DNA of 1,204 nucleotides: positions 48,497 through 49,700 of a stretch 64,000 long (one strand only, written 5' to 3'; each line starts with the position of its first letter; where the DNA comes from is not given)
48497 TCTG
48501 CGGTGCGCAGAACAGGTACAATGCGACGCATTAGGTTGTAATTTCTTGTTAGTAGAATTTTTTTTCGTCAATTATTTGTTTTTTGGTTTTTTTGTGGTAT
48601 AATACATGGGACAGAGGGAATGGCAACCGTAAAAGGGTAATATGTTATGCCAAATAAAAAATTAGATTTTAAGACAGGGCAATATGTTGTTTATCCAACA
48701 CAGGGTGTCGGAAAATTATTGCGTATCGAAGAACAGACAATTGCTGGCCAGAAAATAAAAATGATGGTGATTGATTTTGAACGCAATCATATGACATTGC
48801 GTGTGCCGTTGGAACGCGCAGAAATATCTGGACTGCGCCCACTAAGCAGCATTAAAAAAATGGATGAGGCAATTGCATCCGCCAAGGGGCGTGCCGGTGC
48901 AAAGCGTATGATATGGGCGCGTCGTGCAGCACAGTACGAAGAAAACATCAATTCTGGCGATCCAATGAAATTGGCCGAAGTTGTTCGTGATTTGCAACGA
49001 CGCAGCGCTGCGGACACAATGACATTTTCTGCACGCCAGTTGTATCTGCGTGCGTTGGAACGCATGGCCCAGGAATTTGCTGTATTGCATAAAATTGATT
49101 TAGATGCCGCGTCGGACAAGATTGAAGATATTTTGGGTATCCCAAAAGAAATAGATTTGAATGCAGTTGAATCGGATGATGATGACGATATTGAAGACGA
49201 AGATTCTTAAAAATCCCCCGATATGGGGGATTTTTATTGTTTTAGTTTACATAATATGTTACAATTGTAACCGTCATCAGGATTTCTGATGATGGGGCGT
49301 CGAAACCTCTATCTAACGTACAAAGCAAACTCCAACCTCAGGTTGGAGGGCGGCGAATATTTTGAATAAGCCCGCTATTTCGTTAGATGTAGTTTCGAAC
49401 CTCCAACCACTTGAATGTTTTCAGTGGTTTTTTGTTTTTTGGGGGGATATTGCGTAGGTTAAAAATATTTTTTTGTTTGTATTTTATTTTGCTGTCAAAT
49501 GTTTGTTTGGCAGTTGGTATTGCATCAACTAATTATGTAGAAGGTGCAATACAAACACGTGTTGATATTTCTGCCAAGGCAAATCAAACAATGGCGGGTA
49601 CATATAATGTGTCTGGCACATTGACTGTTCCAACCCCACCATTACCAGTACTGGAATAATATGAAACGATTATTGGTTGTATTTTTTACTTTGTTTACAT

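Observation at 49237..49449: Unrecognised ~165-nt structured leader/sRNA with three mutually exclusive helices, present twice upstream of LRR surface-protein loci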

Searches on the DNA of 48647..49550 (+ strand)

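Call 5: search_rna_families(source=window, start=49150, end=49550, threshold=evalue, max_evalue=10, show_alignments=4)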
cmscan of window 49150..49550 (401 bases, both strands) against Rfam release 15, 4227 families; matches with E-value up to 10: 18.
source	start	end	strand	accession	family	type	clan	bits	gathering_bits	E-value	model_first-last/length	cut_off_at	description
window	49210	49287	-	RF01393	isrJ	Gene; sRNA;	-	25.8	37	0.0093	1-75/75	no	isrJ Hfq binding RNA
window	49177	49243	+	RF01772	rnk_pseudo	Cis-reg; leader;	-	22.1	55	0.16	1-108/108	no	Pseudomonas rnk leader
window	49183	49278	+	RF01770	rimP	Cis-reg; leader;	-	20.9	47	0.44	1-102/102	no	Gammaprotebacteria rimP leader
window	49204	49349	-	RF01859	Phe_leader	Cis-reg; leader;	-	20.7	55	0.43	1-125/125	no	Phenylalanine leader peptide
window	49201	49282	-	RF02075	STnc230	Gene; sRNA;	-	20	50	1.7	1-83/83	no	Enterobacterial sRNA STnc230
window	49209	49265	-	RF02495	ohsC_RNA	Gene; antitoxin;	-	18.9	50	2.2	1-77/77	no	Oppression of Hydrophobic ORF by sRNA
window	49150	49239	+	RF01859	Phe_leader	Cis-reg; leader;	-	18.5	55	1.3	45-125/125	5'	Phenylalanine leader peptide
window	49211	49262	-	RF02844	RefA9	Gene; antisense;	-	18.5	49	2.2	1-64/64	no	Enterococcus sRNA A9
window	49403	49437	-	RF02068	STnc480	Gene; sRNA;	-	18.3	72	4.5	1-72/72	no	Enterobacterial sRNA STnc480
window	49214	49269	-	RF03050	RAGATH-25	Gene; sRNA;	-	18.2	49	0.047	1-50/50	no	RAGATH-25 RNA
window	49194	49266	-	RF01770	rimP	Cis-reg; leader;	-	17.4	47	2.4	1-102/102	no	Gammaprotebacteria rimP leader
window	49496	49550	+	RF04064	MIR5267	Gene; miRNA;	-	17.4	87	3.1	1-55/81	3'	MIR5267 microRNA precursor family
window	49208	49367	-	RF02747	FtrA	Gene; sRNA;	-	16.3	134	9.4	1-111/111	no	Francisella sRNA A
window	49203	49265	-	RF02067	STnc310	Gene; sRNA;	-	15.8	40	2.2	1-61/61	no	Salmonella enterica sRNA STnc310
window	49207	49245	+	RF01334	CRISPR-DR21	Gene; CRISPR;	-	15.4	48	8.4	1-37/37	no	CRISPR RNA direct repeat element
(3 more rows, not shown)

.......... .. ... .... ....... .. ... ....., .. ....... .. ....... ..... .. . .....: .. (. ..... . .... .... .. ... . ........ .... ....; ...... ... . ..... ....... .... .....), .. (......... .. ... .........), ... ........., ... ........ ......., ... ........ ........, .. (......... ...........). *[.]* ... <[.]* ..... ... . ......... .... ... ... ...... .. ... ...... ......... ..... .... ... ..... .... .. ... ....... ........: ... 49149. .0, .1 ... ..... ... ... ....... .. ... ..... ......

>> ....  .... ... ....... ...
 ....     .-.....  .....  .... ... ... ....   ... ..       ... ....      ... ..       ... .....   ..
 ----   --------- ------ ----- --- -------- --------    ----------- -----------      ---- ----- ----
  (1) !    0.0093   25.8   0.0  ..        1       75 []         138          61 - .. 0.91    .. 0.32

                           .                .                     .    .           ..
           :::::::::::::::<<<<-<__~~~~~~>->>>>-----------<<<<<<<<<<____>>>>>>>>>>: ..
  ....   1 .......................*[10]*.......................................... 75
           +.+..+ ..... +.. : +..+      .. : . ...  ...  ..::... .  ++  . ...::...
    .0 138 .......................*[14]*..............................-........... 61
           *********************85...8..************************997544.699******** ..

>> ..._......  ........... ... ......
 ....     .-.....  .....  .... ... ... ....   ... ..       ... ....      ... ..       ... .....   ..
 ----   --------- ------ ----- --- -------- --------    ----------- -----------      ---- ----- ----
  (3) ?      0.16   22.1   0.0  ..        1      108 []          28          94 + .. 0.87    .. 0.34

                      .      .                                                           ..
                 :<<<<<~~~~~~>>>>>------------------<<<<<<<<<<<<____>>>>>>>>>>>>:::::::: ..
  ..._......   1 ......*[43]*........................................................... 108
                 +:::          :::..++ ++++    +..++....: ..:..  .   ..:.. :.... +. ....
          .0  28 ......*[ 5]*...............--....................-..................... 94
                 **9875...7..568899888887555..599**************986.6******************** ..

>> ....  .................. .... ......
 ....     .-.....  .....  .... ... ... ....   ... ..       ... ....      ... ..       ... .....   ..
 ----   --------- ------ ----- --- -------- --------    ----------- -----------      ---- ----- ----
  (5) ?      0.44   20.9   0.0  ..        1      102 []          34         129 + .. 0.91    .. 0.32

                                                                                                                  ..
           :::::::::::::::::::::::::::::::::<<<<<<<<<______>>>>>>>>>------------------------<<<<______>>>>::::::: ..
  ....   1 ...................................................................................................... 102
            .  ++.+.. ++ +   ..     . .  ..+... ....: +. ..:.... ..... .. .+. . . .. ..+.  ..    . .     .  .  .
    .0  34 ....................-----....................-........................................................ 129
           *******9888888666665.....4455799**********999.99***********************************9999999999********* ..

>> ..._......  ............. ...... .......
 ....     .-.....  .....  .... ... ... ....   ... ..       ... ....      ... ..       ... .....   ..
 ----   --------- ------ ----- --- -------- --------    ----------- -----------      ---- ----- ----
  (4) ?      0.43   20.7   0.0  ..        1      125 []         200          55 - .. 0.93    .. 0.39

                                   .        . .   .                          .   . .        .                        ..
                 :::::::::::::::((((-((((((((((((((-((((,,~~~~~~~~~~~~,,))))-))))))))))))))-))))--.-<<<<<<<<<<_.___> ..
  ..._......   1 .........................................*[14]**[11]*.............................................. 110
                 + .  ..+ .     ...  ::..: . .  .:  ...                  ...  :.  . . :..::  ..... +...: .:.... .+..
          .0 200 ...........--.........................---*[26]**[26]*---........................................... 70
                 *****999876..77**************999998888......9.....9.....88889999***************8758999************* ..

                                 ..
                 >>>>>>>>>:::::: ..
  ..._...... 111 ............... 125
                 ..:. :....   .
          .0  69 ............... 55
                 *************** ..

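Call 59: search_with_rna_model(model_id=R1, sources=[L001, L002, L003, L004, L005, L006, L007, L008, L009, L010, L011, L012, L013, L014, L015, L016, L017, L018, L019, L020, L021, L022, L023, L024, L025, L026, L027, L028, L029, L030, L031, L032, L033, L034, L035, L036, L037, L038, L039, L040, L041, L042, L043, L044, L045, L046, L047, L048, L049, L050, L051, L052, L053, L054, L055, L056, L057, L058, L059, L060, L061, L062, L063, L064, L065, L066, L067, L068, L069, L070, L071, L072, L073, L074, L075, L076, L077, L078, L079, L080, L081, L082], max_evalue=0.01)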
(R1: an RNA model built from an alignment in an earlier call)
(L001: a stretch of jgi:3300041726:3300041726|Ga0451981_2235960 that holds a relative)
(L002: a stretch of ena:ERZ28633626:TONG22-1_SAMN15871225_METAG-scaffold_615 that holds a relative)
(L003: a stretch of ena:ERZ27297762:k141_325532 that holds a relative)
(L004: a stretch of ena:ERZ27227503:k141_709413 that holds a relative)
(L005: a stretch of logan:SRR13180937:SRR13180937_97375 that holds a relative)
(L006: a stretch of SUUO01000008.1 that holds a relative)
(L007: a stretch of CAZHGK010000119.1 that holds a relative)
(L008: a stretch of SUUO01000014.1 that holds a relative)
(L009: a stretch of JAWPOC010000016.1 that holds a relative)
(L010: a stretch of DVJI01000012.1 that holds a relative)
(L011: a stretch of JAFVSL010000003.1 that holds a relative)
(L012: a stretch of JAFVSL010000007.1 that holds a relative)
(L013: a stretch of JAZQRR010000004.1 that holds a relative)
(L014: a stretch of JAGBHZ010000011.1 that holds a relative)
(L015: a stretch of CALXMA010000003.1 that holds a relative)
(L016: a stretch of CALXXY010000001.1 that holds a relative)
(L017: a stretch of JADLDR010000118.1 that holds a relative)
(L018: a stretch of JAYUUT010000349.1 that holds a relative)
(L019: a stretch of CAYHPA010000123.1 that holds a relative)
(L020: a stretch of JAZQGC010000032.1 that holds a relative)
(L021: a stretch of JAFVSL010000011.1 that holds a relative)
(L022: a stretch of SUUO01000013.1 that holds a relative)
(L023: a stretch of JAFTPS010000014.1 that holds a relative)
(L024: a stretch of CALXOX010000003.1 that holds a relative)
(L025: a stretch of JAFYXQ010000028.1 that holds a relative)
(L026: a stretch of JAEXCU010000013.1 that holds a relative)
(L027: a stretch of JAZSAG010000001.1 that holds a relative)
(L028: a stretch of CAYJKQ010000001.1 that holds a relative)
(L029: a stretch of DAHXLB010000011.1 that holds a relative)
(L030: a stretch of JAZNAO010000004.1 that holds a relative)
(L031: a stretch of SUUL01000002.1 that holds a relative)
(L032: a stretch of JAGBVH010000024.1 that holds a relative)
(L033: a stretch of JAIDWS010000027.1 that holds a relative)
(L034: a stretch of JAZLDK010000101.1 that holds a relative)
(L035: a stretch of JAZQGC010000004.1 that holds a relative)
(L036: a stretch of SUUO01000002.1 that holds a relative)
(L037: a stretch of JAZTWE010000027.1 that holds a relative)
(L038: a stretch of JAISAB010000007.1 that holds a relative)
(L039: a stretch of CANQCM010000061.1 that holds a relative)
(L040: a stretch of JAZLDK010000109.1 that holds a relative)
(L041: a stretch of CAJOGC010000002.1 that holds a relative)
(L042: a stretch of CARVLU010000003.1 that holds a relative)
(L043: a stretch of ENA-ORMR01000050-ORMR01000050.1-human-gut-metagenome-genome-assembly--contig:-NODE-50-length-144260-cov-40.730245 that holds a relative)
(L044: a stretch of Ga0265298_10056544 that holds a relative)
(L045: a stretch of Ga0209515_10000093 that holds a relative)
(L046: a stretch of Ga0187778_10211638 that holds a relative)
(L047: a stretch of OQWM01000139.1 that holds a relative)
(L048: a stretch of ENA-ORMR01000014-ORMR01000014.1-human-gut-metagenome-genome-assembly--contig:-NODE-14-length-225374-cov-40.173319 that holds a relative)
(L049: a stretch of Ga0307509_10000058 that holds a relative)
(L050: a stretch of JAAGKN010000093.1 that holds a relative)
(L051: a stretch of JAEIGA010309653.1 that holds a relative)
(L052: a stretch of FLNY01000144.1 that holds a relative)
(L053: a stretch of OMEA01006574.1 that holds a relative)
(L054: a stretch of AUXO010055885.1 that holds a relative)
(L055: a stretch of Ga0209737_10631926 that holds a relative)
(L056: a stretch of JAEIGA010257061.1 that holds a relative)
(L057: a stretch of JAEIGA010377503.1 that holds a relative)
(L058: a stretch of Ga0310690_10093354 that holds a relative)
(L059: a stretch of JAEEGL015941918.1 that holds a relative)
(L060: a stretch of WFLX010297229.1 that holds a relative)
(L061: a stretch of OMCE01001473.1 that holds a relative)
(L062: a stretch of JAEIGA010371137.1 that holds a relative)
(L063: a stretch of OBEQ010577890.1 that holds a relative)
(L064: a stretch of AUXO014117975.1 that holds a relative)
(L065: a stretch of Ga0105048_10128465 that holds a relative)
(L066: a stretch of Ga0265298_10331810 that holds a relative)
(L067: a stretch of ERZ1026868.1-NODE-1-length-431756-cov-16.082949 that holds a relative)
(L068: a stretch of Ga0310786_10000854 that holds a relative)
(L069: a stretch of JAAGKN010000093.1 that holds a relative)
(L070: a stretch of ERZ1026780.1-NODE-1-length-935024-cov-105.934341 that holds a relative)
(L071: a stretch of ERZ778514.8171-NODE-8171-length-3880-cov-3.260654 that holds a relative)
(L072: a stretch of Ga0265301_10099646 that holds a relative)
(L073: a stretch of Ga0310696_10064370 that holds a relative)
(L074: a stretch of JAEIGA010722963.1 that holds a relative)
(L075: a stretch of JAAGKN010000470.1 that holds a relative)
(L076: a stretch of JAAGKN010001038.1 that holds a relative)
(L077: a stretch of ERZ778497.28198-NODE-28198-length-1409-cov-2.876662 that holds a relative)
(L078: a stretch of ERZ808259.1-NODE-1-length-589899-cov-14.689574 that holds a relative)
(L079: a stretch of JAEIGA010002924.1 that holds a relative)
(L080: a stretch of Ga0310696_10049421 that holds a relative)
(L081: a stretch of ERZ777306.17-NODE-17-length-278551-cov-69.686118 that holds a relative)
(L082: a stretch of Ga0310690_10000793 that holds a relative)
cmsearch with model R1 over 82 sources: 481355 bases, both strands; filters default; matches with E-value up to 0.01: 79.
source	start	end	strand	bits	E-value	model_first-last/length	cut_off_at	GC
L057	1167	1333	+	94.3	1.6e-26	1-183/183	no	0.43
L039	5381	5599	-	90.9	1.7e-25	1-183/183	no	0.45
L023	6728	6944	-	89.5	4.5e-25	1-183/183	no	0.42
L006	5088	5261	+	88.7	8.1e-25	1-183/183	no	0.42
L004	2579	2738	+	86.2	4.7e-24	1-183/183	no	0.43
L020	366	563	-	85.8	6.1e-24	1-183/183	no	0.45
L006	416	596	-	85.7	7e-24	1-183/183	no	0.39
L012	4606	4780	+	85.6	7.1e-24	1-183/183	no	0.41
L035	1422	1608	-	84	2.2e-23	1-183/183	no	0.44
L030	3620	3836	-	82.1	8.8e-23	1-183/183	no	0.48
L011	3759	3941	-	81.9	9.6e-23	1-183/183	no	0.41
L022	3273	3455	+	81.9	9.6e-23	1-183/183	no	0.41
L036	1562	1739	+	81.9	1e-22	1-183/183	no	0.43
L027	1812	2012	+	81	1.9e-22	1-183/183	no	0.45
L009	697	914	-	80.2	3.2e-22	1-183/183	no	0.4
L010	5240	5443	-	79.6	5.2e-22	1-183/183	no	0.42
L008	4393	4622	-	79.4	5.9e-22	1-183/183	no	0.42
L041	2224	2433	-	78.5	1.1e-21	1-183/183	no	0.45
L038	7718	7926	+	77.9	1.7e-21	1-183/183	no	0.47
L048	484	663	-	77.7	1.9e-21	1-183/183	no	0.44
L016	3458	3662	+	77.4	2.5e-21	1-183/183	no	0.47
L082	504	687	-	77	3.3e-21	1-183/183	no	0.4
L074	596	806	-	76.7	4e-21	1-183/183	no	0.44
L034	5666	5877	+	76.6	4.3e-21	1-183/183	no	0.44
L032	5015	5233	+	76.4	4.8e-21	1-183/183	no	0.43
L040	7508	7723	+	75.4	9.9e-21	1-183/183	no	0.45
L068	5102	5296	+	75.1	1.3e-20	1-183/183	no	0.42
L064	143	326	+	74.8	1.5e-20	1-183/183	no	0.4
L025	534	761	-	74.1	2.4e-20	1-183/183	no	0.4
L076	575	745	+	72.7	6.5e-20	1-183/183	no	0.43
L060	45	225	-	72.1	1e-19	1-183/183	no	0.44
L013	512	713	-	71.7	1.3e-19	1-183/183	no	0.45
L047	12464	12708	-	71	2.2e-19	1-183/183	no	0.47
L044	1111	1317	+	70.9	2.4e-19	1-183/183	no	0.49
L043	10060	10276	-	69.8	5.1e-19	1-183/183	no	0.46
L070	651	895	+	69.5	6.6e-19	1-183/183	no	0.48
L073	2957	3154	-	69.1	8.3e-19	1-183/183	no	0.39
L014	3318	3567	-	68.4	1.4e-18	1-183/183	no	0.44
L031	793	1027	-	68.4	1.5e-18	1-183/183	no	0.44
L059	6762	6958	+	68.2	1.7e-18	1-183/183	no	0.43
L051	2086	2262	-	67.9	1.9e-18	1-183/183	no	0.41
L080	3358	3541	-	67.4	2.9e-18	1-183/183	no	0.41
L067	739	983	+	67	3.7e-18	1-183/183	no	0.49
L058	2005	2184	-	66.5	5.2e-18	1-183/183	no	0.47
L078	1055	1300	+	66.4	5.8e-18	1-183/183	no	0.47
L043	1728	1912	+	66.3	6.3e-18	1-183/183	no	0.44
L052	4309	4475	-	63.5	4.4e-17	1-183/183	no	0.35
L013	5046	5221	-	63.4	4.7e-17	1-183/183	no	0.45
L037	5676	5930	-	62.3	1.1e-16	1-183/183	no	0.45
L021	5074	5324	+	60.7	3.4e-16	1-183/183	no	0.43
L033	4935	5104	-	59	1.1e-15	1-183/183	no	0.49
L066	1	79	+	58.9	1.2e-15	94-183/183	5'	0.41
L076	277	492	-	53.6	4.9e-14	1-183/183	no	0.45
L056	1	141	+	47.9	2.8e-12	42-183/183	5'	0.45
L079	13272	13412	-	47.9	2.8e-12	42-183/183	5'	0.45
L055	351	537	+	44.5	3.1e-11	1-183/183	no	0.48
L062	1929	2149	-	44.2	4e-11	1-183/183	no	0.51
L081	2708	2793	-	43.3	7.5e-11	83-183/183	5'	0.42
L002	1245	1465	+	42.8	1e-10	1-183/183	no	0.52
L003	1210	1430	+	42.8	1e-10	1-183/183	no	0.52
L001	3630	3850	+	42.8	1e-10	1-183/183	no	0.52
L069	318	539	-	42.3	1.5e-10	1-183/183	no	0.48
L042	6628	6832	+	41.7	2.2e-10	1-183/183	no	0.41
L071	365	569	-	41.7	2.2e-10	1-183/183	no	0.41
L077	578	782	-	41.7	2.2e-10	1-183/183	no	0.41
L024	3186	3400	+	41.5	2.6e-10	1-183/183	no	0.44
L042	7842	8000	-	41.4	2.9e-10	16-183/183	5'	0.37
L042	7580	7751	-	37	6.5e-09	1-183/183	no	0.4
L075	4365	4583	-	35.7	1.5e-08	1-183/183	no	0.47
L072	2099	2218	-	35.5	1.8e-08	71-183/183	5'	0.43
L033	628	838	+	35.3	2.1e-08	1-183/183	no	0.49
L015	2073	2288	+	33.7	6.5e-08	1-183/183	no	0.45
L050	2981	3181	-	29.3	1.5e-06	1-183/183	no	0.47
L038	2254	2474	-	25.4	2.3e-05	1-183/183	no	0.5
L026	7575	7660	+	21.6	0.00033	1-183/183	no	0.43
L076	358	420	+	21.6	0.00035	63-124/183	no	0.35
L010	5242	5351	+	20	0.001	1-183/183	no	0.39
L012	1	122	-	17.9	0.0048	1-115/183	3'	0.37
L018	1885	2049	-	17.8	0.0053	1-183/183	no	0.52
